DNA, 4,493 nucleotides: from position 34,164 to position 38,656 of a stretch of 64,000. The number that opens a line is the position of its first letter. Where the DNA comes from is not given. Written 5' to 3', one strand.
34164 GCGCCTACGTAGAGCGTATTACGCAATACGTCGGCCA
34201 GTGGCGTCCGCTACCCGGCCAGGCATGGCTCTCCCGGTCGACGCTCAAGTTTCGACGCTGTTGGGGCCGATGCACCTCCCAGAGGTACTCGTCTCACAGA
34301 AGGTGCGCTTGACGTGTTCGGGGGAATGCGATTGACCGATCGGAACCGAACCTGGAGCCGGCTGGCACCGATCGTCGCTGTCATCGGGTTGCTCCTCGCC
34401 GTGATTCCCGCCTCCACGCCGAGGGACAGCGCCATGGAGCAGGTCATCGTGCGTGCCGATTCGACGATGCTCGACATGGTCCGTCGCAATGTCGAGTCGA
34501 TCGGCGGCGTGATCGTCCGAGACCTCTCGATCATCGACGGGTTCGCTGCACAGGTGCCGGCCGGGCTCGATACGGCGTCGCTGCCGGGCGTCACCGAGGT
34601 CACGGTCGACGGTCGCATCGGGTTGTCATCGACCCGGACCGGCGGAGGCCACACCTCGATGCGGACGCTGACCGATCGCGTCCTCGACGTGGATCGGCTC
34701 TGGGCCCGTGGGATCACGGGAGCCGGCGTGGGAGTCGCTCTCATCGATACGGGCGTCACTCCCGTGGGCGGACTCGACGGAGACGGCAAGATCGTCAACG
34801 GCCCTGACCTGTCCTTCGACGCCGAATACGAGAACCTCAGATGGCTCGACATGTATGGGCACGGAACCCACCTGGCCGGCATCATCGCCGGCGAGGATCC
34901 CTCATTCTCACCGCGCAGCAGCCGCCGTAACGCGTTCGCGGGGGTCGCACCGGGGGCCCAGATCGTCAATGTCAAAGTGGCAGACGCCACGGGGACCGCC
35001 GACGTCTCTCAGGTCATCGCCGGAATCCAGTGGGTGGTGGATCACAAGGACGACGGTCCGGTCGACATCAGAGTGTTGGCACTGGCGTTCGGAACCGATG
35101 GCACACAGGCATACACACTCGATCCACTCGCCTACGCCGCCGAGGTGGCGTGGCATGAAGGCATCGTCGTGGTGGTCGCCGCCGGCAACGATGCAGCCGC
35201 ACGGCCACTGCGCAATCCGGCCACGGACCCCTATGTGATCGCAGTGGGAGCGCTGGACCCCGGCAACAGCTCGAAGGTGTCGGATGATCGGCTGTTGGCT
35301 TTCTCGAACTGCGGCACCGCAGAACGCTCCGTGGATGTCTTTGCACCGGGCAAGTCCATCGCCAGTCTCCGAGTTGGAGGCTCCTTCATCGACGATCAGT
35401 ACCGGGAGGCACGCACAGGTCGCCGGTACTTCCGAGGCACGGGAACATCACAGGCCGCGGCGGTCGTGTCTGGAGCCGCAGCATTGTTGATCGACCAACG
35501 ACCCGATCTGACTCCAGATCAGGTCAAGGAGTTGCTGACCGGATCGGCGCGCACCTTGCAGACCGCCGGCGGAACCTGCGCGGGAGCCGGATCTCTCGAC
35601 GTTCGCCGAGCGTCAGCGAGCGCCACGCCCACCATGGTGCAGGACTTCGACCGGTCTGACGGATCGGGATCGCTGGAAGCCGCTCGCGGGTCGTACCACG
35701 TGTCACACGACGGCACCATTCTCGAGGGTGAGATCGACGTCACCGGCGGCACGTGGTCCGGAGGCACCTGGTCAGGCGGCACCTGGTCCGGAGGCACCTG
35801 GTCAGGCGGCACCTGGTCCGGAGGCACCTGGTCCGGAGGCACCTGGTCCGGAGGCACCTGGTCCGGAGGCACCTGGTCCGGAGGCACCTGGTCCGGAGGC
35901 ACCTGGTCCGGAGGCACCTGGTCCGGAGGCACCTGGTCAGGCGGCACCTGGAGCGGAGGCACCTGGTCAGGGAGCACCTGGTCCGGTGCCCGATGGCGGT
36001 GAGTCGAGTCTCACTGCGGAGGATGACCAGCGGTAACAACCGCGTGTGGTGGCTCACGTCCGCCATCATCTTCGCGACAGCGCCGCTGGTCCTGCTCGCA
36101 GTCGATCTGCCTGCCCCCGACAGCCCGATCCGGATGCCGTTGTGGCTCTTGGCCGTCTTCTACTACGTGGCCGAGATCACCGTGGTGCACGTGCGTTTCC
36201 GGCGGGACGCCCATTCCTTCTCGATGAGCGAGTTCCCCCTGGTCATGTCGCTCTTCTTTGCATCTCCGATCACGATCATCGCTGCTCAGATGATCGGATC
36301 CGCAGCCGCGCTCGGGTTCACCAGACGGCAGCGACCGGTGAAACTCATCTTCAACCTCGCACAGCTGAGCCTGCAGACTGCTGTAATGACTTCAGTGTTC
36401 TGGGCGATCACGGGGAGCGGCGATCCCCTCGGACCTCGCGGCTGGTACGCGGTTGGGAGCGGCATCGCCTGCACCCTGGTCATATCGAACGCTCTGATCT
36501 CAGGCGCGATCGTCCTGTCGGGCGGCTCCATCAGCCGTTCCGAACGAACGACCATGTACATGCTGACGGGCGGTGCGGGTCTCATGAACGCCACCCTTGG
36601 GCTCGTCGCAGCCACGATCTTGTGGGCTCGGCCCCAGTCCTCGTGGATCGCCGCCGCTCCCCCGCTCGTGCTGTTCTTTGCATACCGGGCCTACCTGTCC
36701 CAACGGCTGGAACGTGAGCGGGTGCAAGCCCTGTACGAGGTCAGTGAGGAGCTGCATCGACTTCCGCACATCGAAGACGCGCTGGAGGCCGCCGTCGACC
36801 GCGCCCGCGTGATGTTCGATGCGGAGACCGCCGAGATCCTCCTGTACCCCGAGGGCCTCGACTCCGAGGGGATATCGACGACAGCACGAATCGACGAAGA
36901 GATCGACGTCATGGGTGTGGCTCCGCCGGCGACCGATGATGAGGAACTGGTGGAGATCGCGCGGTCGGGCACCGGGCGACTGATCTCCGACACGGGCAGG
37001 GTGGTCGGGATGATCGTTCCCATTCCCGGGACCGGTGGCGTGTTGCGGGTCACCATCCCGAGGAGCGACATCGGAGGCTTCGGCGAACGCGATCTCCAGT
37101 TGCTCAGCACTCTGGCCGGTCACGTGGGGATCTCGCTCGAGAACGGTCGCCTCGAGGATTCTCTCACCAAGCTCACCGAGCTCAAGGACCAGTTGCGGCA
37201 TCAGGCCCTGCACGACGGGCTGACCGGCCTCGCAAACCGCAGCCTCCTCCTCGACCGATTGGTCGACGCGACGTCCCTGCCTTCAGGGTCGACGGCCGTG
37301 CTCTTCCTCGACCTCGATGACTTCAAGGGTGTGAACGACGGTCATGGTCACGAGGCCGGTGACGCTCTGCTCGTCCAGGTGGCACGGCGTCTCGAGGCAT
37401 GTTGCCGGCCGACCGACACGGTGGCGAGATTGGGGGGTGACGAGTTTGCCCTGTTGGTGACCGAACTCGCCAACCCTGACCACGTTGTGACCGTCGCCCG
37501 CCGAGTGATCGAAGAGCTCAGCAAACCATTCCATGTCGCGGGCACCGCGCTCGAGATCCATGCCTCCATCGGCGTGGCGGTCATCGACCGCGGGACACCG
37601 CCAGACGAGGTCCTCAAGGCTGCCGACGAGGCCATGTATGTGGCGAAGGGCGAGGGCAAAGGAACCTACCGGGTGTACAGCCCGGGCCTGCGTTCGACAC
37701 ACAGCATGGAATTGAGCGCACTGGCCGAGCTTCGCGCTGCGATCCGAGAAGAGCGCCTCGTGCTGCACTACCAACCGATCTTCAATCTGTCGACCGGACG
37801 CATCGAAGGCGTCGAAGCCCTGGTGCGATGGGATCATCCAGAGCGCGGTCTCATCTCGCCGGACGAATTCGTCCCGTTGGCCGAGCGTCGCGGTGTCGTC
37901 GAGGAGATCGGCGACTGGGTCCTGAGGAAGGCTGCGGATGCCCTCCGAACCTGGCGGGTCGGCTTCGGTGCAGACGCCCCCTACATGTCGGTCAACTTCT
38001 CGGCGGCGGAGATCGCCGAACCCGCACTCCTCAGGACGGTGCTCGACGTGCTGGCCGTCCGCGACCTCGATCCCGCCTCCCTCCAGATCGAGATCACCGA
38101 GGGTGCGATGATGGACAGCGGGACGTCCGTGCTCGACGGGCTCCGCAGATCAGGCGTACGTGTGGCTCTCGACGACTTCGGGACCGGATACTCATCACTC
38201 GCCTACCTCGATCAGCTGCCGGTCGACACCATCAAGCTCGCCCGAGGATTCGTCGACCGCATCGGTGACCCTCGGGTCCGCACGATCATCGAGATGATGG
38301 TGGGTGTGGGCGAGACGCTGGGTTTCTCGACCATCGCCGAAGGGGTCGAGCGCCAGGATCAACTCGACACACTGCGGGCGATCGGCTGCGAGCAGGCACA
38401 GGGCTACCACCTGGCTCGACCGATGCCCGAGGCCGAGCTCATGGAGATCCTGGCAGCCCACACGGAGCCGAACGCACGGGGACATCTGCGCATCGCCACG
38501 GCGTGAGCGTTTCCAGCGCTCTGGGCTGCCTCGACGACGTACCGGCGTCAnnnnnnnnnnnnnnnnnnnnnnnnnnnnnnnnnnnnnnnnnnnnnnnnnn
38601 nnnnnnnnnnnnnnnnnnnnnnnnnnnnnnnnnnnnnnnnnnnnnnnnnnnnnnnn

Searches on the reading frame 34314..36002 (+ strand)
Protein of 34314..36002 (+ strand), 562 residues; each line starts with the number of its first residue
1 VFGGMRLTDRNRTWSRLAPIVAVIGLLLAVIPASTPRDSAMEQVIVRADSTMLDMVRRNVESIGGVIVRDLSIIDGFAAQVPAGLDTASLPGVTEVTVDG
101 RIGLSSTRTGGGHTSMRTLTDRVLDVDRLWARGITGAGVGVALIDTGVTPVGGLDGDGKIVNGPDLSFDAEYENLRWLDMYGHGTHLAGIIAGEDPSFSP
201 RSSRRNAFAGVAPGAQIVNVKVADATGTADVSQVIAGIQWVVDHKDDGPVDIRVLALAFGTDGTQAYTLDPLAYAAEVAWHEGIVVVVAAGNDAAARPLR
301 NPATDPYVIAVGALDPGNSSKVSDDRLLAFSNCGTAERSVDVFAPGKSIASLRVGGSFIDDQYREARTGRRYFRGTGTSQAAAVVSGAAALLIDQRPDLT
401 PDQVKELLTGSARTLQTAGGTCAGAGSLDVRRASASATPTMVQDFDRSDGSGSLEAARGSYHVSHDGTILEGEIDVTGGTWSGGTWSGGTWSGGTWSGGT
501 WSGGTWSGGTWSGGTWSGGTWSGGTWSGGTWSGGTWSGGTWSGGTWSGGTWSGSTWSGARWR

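Call 24: search_protein_families(library=pfam, proteins=[window:34314-36002:+], max_evalue=0.001)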
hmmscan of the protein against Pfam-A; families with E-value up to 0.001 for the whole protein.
window:34314-36002:+ (562 aa): 1 family
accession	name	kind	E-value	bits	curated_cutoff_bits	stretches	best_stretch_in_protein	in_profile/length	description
PF00082.27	Peptidase_S8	-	9.9e-39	133.8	21.8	1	136-416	1-277/288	Subtilase family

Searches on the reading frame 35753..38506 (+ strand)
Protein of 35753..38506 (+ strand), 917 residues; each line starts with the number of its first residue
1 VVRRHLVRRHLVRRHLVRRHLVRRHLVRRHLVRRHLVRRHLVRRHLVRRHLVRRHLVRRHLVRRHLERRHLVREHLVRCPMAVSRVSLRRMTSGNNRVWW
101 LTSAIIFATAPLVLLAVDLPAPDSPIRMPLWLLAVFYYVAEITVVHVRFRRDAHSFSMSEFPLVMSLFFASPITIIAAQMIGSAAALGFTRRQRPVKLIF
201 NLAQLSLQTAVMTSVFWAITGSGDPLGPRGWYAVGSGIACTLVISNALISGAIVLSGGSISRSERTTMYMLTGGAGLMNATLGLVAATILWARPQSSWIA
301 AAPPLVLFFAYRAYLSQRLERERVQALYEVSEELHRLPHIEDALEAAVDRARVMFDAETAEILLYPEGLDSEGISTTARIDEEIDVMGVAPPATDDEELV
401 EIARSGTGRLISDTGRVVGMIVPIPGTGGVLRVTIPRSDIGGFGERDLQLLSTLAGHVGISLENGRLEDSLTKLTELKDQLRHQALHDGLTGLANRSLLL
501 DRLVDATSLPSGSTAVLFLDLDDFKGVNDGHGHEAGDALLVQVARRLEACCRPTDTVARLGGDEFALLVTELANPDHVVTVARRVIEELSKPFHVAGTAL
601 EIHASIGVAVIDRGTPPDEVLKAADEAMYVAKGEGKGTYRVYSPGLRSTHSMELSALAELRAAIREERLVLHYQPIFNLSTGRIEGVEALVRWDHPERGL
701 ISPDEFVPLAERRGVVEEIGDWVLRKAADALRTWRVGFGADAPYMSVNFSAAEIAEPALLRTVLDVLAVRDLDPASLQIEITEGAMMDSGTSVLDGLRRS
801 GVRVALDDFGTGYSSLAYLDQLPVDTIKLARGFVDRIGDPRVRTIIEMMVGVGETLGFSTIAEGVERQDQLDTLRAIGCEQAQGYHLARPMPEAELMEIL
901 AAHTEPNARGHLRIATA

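Call 24: search_protein_families(library=pfam, proteins=[window:35753-38506:+], max_evalue=0.001)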
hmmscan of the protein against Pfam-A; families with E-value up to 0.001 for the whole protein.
window:35753-38506:+ (917 aa): 2 families
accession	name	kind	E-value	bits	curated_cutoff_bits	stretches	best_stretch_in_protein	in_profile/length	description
PF00563.25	EAL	-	4.7e-68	229.5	31.3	1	659-890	3-236/236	EAL domain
PF00990.26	GGDEF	-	2.2e-42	145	23.8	1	485-636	1-159/161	Diguanylate cyclase, GGDEF domain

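Call 50: search_protein_families(library=ncbifam, proteins=[window:36023-38506:+], max_evalue=0.001)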
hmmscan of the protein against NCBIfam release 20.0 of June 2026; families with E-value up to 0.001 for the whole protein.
window:36023-38506:+ (827 aa): 28 families (the best 25 are shown)
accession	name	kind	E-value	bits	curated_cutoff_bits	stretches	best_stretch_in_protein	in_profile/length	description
NF045675.1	PhdiestaseDibA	equivalog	4.8e-117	391.9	980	1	382-806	190-621/623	phosphodiesterase DibA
NF053781.1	cdiGMPphdstlr2612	equivalog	3.9e-104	349.4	1600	1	382-812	827-1267/1268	Tlr1612 family c-di-GMP phosphodiesterase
NF007474.0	PRK10060.1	equivalog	4.2e-99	332.5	782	1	385-811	227-655/663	cyclic di-GMP phosphodiesterase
NF008467.0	PRK11359.1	equivalog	5.7e-94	315.6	857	1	390-810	371-792/800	oxygen-sensing cyclic-di-GMP phosphodiesterase DosP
NF052458.1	PhdiestGepA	equivalog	1.8e-87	294.4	1200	1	389-805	419-836/840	phosphodiesterase GepA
NF007298.0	PRK09776.1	equivalog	1.1e-72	245.4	1135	1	382-809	671-1105/1111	diguanylate cyclase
NF008807.1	PRK11829.1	equivalog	1.3e-66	225.1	733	1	400-807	247-659/670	biofilm formation regulator HmsP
NF007423.1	PRK09966.1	equivalog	9e-52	176.3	325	1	377-542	221-390/390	diguanylate cyclase DgcN/YfiN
NF007839.0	PRK10551.1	equivalog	2.7e-45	154.9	461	1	564-814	262-514/518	cyclic di-GMP phosphodiesterase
NF052596.1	RR_EAL_PvrR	equivalog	5.7e-40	137.1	580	1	560-814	137-393/398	response regulator cyclic di-GMP phosphodiesterase PvrR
NF045673.1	c-di-GMPRcptLapD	equivalog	5.4e-38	130.7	1020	1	386-802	227-646/647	cyclic di-GMP receptor LapD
TIGR00254.1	GGDEF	domain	1.6e-36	125.5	37.4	1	391-551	1-166/168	diguanylate cyclase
NF038266.1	diguan_SiaD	equivalog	1.3e-35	123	290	1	383-546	82-249/252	biofilm regulation diguanylate cyclase SiaD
NF007380.0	PRK09894.1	equivalog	5.6e-31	108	256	1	382-546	115-281/296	diguanylate cyclase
NF051473.1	DigCycDgcsShew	equivalog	8.2e-31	107.5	400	1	389-551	129-290/291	diguanylate cyclase DgcS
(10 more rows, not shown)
